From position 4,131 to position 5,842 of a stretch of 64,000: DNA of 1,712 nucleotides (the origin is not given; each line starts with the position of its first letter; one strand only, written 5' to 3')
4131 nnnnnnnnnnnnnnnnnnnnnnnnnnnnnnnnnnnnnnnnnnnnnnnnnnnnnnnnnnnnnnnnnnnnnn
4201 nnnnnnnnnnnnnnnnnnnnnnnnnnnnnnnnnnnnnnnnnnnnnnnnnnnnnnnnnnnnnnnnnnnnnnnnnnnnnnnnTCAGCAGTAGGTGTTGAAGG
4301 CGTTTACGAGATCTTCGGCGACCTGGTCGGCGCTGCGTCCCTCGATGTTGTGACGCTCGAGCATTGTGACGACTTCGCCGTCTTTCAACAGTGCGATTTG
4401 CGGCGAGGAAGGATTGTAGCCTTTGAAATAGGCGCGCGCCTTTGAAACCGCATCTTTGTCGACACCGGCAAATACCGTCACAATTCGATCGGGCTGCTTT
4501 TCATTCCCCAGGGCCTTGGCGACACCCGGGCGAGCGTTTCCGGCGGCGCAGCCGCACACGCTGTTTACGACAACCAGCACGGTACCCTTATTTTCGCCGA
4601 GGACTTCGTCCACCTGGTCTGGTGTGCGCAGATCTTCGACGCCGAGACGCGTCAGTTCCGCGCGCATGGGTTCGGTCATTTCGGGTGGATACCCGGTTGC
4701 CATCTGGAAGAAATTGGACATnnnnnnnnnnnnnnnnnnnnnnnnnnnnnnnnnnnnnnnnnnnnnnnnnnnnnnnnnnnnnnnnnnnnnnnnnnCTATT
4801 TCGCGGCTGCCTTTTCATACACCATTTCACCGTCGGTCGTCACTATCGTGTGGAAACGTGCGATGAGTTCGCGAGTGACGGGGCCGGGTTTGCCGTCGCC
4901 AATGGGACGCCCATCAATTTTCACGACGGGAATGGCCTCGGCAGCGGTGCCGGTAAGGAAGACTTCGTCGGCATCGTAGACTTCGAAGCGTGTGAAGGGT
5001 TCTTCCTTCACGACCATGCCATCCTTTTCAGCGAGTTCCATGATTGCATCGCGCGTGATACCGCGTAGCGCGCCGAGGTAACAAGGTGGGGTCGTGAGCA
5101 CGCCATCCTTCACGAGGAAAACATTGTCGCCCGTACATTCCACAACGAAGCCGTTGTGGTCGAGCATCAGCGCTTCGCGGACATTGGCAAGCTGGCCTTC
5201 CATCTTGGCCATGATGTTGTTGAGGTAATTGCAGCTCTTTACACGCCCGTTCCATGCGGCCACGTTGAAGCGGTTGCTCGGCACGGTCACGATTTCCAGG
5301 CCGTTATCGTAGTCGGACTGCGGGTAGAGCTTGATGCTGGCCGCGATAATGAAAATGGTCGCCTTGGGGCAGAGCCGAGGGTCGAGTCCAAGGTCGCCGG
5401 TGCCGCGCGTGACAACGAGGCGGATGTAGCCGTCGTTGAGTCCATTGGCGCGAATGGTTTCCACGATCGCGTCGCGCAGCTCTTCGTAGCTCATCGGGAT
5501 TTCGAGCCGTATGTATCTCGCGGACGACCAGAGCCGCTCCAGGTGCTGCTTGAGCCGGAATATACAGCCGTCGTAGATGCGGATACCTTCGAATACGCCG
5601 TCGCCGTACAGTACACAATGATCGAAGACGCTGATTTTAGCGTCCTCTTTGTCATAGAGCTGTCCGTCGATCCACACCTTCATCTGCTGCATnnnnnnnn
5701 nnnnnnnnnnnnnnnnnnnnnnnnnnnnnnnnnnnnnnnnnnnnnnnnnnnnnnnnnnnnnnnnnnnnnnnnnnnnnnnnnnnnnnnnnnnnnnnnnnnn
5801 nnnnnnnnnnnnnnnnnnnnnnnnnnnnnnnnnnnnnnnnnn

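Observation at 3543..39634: Family of roughly 90-bp REP/MITE-like palindromic intergenic repeats in one orientation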

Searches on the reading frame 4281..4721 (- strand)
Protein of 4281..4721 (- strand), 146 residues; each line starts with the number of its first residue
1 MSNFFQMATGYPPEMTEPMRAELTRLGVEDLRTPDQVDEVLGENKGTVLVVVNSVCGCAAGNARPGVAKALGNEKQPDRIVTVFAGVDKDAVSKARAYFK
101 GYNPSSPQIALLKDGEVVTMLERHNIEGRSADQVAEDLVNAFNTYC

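Call 37: search_protein_families(library=pfam, proteins=[window:4281-4721:-], max_evalue=0.01)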
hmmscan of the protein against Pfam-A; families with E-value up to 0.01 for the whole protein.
window:4281-4721:- (146 aa): 2 families
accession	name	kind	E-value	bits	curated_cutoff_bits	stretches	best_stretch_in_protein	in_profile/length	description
PF06491.16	Disulph_isomer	-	7.4e-62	207.9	25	1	11-146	1-136/136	Disulphide isomerase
PF11009.14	BrxC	-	0.0047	17.2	24.2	1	30-127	2-98/102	Monothiol bacilliredoxin BrxC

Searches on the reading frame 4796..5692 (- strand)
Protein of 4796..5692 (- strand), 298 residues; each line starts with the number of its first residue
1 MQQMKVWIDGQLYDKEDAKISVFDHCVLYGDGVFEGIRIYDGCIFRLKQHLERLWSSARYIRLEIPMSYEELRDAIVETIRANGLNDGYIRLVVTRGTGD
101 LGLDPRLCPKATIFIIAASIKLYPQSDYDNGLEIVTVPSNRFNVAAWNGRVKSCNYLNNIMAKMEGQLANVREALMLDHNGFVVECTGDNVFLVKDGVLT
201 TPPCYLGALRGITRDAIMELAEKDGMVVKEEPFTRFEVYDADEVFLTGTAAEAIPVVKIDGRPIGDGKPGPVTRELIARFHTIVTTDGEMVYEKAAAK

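Call 16: search_protein_families(library=pfam, proteins=[window:4796-5692:-])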
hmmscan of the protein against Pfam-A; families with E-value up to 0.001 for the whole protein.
window:4796-5692:- (298 aa): 1 family
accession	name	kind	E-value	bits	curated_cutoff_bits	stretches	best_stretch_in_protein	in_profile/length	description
PF01063.24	Aminotran_4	-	2.6e-61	207.8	28.5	1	32-259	1-223/223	Amino-transferase class IV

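Call 65: find_homologous_proteins(query=window:4796-5692:-, max_evalue=1e-40)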
Query window:4796-5692:- (298 aa): 8000 proteins with E <= 1e-40 among 8000 candidates; the best 120 are listed.
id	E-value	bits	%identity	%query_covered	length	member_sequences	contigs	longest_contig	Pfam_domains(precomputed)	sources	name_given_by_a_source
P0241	9.9e-186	634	92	100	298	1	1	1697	PF01063.25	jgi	jgi:branched-chain amino acid aminotransferase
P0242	8.5e-183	625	92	100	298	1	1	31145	PF01063.25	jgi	jgi:branched-chain amino acid aminotransferase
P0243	3.4e-182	623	89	99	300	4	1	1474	PF01063.25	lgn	-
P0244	2.8e-178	610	88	99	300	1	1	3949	PF01063.25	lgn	-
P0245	4.1e-173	593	84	99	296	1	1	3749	PF01063.25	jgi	-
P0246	2.0e-169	581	82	100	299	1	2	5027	PF01063.25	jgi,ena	-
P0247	3.6e-166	570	83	99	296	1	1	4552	PF01063.25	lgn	-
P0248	3.5e-160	550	79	99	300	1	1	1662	PF01063.25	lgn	-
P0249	1.3e-159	549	77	99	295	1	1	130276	PF01063.25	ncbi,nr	ncbi:MAG: branched-chain-amino-acid transaminase [Candidatus Sumerlaeaceae bacterium]|nr:branched-ch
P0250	1.5e-159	548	81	97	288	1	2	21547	PF01063.25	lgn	-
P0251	1.8e-159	548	80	97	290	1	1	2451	PF01063.25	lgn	-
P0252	6.5e-159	546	81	97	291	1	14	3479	PF01063.25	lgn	-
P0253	2.3e-158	544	80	97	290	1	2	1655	PF01063.25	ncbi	-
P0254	9.2e-158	542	80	99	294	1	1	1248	PF01063.25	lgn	-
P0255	6.2e-157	540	80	97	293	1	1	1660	PF01063.25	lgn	-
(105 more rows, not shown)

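Call 66: find_encoding_contigs(protein=P0242, flank=10000, max_places=4)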
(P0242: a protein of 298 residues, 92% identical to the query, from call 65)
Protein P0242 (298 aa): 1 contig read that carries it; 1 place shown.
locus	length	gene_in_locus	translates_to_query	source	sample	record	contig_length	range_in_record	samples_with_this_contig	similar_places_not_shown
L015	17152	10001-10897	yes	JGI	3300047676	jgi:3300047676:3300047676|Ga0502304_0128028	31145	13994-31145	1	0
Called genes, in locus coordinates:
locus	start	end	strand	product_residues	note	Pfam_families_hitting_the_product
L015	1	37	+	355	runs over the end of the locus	PF03150:CCP_MauG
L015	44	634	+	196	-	PF18306:LDcluster4, PF03641:Lysine_decarbox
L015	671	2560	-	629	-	PF10060:DUF2298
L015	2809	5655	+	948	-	PF00133:tRNA-synt_1, PF09334:tRNA-synt_1g, PF01406:tRNA-synt_1e (weak), PF01921:tRNA-synt_1f (weak), PF09334:tRNA-synt_1g (weak), PF08264:Anticodon_1, PF06827:zf-FPG_IleRS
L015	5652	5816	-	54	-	-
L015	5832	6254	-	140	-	-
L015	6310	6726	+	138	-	PF01258:zf-dskA_traR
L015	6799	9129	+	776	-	PF00989:PAS, PF08448:PAS_4, PF00989:PAS, PF08448:PAS_4, PF00989:PAS, PF13426:PAS_9, PF08448:PAS_4, PF00512:HisKA, +6 more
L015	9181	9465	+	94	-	PF03992:ABM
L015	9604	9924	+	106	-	PF02580:Tyr_Deacylase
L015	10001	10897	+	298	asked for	PF01063:Aminotran_4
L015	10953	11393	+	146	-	PF06491:Disulph_isomer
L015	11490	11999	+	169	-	PF22784:PTP-SAK, PF22785:Tc-R-P, PF00782:DSPc, PF14566:PTPlike_phytase, PF22741:PTP-NADK, PF00102:Y_phosphatase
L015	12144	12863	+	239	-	PF07963:N_methyl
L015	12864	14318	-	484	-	PF01841:Transglut_core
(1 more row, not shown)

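Call 72: find_encoding_contigs(protein=P0241, flank=10000, max_places=4)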
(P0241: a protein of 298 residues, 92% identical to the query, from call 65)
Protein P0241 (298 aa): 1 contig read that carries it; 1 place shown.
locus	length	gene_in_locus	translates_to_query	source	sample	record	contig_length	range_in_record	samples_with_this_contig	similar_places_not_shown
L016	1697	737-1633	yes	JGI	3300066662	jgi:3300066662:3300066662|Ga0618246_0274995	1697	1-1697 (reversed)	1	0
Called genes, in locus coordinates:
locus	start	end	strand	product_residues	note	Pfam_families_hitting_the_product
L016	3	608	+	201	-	?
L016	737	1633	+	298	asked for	PF01063:Aminotran_4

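Call 73: find_encoding_contigs(protein=P0244, flank=10000, max_places=4)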
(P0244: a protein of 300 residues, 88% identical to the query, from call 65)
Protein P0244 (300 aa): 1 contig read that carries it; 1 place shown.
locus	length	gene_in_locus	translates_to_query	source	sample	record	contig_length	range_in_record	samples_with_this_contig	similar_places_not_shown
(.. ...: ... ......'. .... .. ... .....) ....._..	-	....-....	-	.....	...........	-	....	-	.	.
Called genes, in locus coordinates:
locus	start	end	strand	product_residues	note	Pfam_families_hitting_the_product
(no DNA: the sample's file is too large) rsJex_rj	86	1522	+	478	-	PF00884:Sulfatase, PF01663:Phosphodiest (weak), PF16347:SGSH_C, PF14707:Sulfatase_C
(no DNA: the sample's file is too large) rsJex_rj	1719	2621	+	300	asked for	PF01063:Aminotran_4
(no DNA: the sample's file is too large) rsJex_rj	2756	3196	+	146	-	PF06491:Disulph_isomer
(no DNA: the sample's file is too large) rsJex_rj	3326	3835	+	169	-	PF22784:PTP-SAK, PF22785:Tc-R-P, PF00782:DSPc, PF14566:PTPlike_phytase, PF00102:Y_phosphatase, PF22741:PTP-NADK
